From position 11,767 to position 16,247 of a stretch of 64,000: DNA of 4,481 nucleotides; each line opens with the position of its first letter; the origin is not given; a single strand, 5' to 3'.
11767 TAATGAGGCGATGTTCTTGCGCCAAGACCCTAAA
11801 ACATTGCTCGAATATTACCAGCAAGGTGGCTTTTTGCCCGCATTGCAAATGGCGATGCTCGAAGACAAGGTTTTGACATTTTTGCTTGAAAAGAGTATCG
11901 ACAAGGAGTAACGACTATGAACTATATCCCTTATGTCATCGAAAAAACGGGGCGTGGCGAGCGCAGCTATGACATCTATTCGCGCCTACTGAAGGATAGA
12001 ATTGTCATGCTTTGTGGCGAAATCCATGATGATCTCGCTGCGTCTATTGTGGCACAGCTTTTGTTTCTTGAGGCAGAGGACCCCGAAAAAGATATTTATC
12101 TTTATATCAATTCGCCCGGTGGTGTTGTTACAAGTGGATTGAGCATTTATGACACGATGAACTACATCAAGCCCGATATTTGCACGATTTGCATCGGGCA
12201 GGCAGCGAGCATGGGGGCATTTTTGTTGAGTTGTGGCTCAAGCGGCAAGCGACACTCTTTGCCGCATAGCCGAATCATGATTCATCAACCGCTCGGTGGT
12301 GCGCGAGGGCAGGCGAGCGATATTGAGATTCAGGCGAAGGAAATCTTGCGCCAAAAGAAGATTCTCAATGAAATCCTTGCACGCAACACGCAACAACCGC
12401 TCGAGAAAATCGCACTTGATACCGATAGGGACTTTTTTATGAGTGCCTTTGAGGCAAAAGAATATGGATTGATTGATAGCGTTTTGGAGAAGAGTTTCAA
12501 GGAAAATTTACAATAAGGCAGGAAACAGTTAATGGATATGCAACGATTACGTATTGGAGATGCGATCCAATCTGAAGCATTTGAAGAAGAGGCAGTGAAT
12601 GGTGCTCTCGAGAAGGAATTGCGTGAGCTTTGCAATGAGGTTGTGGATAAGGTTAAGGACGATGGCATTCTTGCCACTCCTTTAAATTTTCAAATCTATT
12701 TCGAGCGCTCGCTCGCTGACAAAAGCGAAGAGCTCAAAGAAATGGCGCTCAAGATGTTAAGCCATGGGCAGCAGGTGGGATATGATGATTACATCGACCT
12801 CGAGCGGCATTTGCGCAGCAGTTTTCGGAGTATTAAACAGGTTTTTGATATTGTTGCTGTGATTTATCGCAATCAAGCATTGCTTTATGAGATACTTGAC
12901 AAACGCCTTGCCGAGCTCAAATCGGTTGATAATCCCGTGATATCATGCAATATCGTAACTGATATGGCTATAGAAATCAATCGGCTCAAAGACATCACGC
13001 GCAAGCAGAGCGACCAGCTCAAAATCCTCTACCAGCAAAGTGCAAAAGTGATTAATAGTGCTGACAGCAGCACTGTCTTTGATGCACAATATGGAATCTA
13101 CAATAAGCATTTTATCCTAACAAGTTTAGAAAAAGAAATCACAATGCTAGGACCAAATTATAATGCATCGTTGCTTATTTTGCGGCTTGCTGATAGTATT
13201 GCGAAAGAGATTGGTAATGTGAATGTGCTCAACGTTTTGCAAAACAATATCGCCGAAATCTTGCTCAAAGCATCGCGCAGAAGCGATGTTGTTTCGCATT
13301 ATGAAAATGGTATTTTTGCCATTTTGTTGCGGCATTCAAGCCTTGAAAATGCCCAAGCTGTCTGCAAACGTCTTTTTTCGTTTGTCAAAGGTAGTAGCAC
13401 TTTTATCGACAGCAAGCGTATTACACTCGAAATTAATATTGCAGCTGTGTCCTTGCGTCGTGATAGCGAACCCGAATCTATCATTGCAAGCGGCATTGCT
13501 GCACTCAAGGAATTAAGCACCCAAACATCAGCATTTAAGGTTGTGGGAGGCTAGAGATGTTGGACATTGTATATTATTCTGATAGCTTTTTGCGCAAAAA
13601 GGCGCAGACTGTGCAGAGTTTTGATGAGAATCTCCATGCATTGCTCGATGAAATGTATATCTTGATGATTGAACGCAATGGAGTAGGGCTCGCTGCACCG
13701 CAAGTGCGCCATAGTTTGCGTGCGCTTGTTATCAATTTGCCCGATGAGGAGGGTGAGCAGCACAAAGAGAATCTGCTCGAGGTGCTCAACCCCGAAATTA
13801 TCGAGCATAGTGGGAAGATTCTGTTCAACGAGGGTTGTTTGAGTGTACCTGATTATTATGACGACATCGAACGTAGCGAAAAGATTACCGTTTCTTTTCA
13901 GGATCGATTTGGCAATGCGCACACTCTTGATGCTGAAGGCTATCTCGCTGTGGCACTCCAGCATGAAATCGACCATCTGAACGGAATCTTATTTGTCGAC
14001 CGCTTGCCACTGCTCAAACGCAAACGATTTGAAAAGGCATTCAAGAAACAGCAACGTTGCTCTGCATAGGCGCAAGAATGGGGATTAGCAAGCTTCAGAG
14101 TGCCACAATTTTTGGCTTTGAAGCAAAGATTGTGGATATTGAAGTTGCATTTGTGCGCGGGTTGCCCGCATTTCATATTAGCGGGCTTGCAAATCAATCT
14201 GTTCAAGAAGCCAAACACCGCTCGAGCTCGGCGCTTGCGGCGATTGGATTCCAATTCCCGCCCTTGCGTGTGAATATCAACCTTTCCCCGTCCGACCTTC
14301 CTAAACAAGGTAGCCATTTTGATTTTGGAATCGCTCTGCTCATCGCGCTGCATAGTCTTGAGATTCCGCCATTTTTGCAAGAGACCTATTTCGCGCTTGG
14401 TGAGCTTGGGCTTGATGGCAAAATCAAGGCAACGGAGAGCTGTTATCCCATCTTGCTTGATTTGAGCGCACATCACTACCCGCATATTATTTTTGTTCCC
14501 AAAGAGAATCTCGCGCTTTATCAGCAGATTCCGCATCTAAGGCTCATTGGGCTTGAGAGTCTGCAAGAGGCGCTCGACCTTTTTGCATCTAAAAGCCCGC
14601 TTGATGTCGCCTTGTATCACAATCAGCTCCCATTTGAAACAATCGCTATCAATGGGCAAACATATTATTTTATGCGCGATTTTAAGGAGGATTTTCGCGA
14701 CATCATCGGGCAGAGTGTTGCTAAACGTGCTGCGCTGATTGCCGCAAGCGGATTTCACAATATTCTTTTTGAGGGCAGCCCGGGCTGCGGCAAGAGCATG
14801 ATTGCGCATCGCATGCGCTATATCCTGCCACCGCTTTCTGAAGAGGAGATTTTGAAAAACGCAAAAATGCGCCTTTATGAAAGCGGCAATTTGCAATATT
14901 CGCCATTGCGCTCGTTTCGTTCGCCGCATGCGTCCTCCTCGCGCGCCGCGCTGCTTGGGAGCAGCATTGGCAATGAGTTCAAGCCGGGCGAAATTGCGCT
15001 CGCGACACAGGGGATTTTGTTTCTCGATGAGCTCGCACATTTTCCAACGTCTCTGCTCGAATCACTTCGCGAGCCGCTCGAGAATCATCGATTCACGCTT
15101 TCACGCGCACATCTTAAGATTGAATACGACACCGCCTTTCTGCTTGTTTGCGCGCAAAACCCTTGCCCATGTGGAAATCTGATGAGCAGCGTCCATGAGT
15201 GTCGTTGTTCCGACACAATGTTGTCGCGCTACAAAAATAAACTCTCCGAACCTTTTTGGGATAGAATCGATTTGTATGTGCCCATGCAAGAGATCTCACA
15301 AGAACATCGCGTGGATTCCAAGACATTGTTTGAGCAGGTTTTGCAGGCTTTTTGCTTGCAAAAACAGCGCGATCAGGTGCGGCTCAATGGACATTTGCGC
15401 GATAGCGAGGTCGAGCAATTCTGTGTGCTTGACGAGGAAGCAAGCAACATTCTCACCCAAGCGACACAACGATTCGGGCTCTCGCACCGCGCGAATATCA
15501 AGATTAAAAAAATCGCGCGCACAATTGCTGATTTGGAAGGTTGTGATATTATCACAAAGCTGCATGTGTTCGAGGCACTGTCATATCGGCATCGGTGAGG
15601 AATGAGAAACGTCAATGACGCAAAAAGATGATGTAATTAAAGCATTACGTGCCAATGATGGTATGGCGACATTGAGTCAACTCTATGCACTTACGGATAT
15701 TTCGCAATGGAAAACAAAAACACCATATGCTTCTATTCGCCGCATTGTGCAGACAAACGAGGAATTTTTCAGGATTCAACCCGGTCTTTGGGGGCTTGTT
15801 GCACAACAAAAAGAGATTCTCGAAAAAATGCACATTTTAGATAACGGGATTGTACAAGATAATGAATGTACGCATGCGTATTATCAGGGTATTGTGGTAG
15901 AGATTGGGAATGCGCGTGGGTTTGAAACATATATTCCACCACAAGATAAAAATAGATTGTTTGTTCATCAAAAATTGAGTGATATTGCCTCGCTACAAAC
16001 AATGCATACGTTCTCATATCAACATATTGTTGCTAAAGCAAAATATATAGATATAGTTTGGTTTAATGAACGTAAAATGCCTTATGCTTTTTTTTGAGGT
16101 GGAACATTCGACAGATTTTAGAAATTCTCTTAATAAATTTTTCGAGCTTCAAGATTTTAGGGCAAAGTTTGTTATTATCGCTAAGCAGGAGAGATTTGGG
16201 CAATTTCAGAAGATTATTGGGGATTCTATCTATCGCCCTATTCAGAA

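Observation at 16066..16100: T8 homopolymer sets the winged-helix nuclease to OFF; T7 restores the full-length protein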

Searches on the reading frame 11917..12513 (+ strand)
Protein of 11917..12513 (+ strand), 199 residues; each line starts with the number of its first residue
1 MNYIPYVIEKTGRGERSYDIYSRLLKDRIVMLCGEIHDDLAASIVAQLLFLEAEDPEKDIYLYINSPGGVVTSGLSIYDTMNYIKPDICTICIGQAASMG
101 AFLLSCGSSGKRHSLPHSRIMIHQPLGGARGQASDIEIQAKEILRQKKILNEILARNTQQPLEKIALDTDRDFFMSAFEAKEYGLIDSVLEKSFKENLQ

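Call 21: list_cluster_members(proteins=[window:11917-12513:+, window:13557-14066:+, window:16744-17676:+, window:17884-18210:+, window:19737-21608:-])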
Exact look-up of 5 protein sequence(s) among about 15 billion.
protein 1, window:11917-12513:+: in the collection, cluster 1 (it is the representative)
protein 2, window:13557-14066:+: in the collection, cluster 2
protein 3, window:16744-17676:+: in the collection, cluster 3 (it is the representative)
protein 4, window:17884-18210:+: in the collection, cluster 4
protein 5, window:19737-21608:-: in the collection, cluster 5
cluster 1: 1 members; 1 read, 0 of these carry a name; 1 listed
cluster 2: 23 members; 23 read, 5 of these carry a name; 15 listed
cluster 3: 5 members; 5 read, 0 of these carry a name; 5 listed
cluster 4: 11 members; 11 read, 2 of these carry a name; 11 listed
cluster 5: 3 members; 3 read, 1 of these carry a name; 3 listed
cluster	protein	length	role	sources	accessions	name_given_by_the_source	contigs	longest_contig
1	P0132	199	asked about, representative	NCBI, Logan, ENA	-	-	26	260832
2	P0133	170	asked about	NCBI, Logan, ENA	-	-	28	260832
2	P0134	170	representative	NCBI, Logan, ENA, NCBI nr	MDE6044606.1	MAG: peptide deformylase [Helicobacter sp.] | peptide deformylase [Helicobacter sp.]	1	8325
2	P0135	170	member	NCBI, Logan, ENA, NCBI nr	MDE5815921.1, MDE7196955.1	MAG: peptide deformylase [Helicobacter sp.] | peptide deformylase [Helicobacter sp.]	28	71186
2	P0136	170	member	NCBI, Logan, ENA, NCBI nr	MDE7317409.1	MAG: peptide deformylase [Helicobacter sp.] | peptide deformylase [Helicobacter sp.]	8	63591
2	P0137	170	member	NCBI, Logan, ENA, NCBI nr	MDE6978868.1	MAG: peptide deformylase [Helicobacter sp.] | peptide deformylase [Helicobacter sp.]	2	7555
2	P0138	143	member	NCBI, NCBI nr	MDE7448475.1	MAG: peptide deformylase, partial [Helicobacter sp.] | peptide deformylase [Helicobacter sp.]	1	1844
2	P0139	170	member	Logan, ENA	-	-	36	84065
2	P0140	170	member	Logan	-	-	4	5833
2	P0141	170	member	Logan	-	-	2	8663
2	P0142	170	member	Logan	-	-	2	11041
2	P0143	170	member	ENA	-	-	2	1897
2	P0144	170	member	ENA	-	-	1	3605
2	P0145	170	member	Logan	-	-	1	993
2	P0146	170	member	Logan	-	-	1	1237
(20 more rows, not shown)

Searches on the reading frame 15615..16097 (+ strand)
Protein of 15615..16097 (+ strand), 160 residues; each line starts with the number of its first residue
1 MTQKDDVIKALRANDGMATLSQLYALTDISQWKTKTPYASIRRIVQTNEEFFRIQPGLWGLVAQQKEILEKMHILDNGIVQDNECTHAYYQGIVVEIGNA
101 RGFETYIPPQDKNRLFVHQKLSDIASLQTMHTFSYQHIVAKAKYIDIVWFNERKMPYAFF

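Call 8: find_encoding_contigs(protein=window:15615-16097:+, flank=3000, max_places=10)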
Protein window:15615-16097:+ (160 aa): 20 contigs read that carry it; 1 place shown.
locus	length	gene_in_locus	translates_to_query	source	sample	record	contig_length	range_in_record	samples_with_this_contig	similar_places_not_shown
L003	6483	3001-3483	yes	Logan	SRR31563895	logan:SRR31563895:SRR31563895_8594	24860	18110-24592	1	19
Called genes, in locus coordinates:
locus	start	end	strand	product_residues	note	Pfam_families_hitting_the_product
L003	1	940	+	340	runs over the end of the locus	PF00990:GGDEF (weak)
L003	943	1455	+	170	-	PF01327:Pep_deformylase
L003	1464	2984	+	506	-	PF13541:ChlI, PF01078:Mg_chelatase, PF00158:Sigma54_activat (faint), PF07728:AAA_5 (weak), PF13335:Mg_chelatase_C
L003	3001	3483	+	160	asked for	PF27126:NmeDI_C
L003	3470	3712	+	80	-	-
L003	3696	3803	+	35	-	-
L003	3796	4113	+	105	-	PF22515:DUF6996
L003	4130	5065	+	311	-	PF27126:NmeDI_C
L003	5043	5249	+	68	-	-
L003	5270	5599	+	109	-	PF01555:N6_N4_Mtase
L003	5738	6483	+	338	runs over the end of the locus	?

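Call 9: list_cluster_members(proteins=[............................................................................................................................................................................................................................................, P0001, window:15615-16094:+])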
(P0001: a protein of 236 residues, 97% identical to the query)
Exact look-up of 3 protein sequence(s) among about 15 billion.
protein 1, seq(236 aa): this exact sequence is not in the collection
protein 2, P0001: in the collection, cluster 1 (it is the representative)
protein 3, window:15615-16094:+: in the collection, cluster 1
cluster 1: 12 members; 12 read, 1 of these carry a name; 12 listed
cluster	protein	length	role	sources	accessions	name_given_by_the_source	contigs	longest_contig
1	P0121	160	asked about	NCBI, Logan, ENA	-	-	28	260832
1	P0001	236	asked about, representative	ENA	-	-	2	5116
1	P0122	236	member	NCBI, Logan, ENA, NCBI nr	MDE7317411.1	MAG: hypothetical protein K2N12_06770 [Helicobacter sp.] | hypothetical protein [Helicobacter sp.]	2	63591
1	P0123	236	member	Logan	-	-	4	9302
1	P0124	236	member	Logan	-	-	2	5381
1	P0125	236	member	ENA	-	-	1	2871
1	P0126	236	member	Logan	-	-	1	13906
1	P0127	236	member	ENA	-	-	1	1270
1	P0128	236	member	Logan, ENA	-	-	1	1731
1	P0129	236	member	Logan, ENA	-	-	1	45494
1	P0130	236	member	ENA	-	-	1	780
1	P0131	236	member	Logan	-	-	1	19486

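Call 52: find_encoding_contigs(protein=P0129, flank=3000, max_places=3)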
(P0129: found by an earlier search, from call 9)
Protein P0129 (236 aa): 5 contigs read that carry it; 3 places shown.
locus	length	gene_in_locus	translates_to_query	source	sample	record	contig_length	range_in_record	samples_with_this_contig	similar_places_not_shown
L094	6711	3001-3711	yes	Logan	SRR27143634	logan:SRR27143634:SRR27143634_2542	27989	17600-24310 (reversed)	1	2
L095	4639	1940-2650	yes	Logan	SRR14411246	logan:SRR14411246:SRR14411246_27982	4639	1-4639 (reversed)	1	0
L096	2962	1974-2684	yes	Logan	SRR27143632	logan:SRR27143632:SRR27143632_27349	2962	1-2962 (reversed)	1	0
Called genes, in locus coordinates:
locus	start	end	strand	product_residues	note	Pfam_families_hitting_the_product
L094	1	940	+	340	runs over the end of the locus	PF00990:GGDEF (weak)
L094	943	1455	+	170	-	PF01327:Pep_deformylase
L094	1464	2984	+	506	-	PF13541:ChlI, PF01078:Mg_chelatase, PF00158:Sigma54_activat (faint), PF07728:AAA_5 (weak), PF13335:Mg_chelatase_C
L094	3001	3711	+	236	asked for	PF27126:NmeDI_C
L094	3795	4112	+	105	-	PF22515:DUF6996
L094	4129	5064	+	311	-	PF27126:NmeDI_C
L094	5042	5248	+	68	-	-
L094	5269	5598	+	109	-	PF01555:N6_N4_Mtase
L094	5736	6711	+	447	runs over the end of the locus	PF13099:DUF3944 (weak), PF03981:Ubiq_cyt_C_chap (weak), PF00258:Flavodoxin_1, PF12724:Flavodoxin_5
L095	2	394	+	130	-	?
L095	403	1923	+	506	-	PF13541:ChlI, PF01078:Mg_chelatase, PF00158:Sigma54_activat (faint), PF07728:AAA_5 (weak), PF13335:Mg_chelatase_C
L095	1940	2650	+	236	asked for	PF27126:NmeDI_C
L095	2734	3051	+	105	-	PF22515:DUF6996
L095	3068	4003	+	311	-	PF27126:NmeDI_C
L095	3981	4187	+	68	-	-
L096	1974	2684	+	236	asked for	PF27126:NmeDI_C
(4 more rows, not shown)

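Call 53: find_encoding_contigs(protein=P0122, flank=3000, max_places=3)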
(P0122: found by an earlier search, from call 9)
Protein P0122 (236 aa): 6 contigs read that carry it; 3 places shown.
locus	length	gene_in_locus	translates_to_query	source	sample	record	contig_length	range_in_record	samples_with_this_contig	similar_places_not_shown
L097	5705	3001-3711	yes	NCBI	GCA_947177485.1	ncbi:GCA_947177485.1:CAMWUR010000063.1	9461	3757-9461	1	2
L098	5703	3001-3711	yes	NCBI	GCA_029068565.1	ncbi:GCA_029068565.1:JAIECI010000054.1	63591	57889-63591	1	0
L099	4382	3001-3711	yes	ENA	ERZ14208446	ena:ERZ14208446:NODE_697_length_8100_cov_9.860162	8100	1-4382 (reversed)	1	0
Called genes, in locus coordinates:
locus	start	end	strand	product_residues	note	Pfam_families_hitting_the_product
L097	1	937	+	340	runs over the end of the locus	PF00990:GGDEF (weak)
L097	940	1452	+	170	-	PF01327:Pep_deformylase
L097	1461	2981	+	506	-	PF13541:ChlI, PF01078:Mg_chelatase, PF00158:Sigma54_activat (faint), PF07728:AAA_5 (faint), PF13335:Mg_chelatase_C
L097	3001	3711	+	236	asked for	PF27126:NmeDI_C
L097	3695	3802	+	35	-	-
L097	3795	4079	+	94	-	PF22515:DUF6996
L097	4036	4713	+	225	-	PF22518:DUF6997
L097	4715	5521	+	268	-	PF01555:N6_N4_Mtase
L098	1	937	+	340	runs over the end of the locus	PF00990:GGDEF (weak)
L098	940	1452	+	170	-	PF01327:Pep_deformylase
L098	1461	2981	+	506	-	PF13541:ChlI, PF01078:Mg_chelatase, PF00158:Sigma54_activat (faint), PF07728:AAA_5 (faint), PF13335:Mg_chelatase_C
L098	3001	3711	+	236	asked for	PF27126:NmeDI_C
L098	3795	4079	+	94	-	PF22515:DUF6996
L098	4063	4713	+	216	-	PF22518:DUF6997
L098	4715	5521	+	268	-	PF01555:N6_N4_Mtase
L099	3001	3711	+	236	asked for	PF27126:NmeDI_C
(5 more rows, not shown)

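Call 54: find_encoding_contigs(protein=P0131, flank=3000, max_places=3)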
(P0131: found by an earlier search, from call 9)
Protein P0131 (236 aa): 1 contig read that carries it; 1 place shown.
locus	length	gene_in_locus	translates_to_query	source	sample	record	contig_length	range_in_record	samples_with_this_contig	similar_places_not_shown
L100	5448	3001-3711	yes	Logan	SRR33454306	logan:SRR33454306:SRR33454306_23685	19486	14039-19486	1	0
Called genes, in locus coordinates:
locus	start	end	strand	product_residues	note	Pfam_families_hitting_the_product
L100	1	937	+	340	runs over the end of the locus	PF00990:GGDEF (weak)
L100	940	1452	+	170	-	PF01327:Pep_deformylase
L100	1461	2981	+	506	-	PF13541:ChlI, PF07728:AAA_5 (faint), PF01078:Mg_chelatase, PF00158:Sigma54_activat (faint), PF13335:Mg_chelatase_C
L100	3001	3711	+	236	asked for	PF27126:NmeDI_C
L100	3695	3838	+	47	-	-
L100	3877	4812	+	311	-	PF27126:NmeDI_C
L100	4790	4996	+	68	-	-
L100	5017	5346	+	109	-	PF01555:N6_N4_Mtase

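Call 67: search_protein_families(library=pfam, proteins=[L098:4715-5521:+, L098:4063-4713:+], max_evalue=0.001)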
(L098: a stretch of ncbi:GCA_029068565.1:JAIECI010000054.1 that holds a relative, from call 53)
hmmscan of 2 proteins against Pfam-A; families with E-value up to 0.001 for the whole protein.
L098:4715-5521:+ (268 aa): 1 family
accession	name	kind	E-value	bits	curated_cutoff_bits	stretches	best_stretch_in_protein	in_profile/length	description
PF01555.25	N6_N4_Mtase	-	3.1e-33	116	26.7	1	24-237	2-219/221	DNA methylase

L098:4063-4713:+ (216 aa): 1 family
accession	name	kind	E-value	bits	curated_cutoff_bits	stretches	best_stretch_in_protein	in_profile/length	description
PF22518.2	DUF6997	-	1.5e-33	116.8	27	1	97-211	57-174/175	Domain of unknown function (DUF6997)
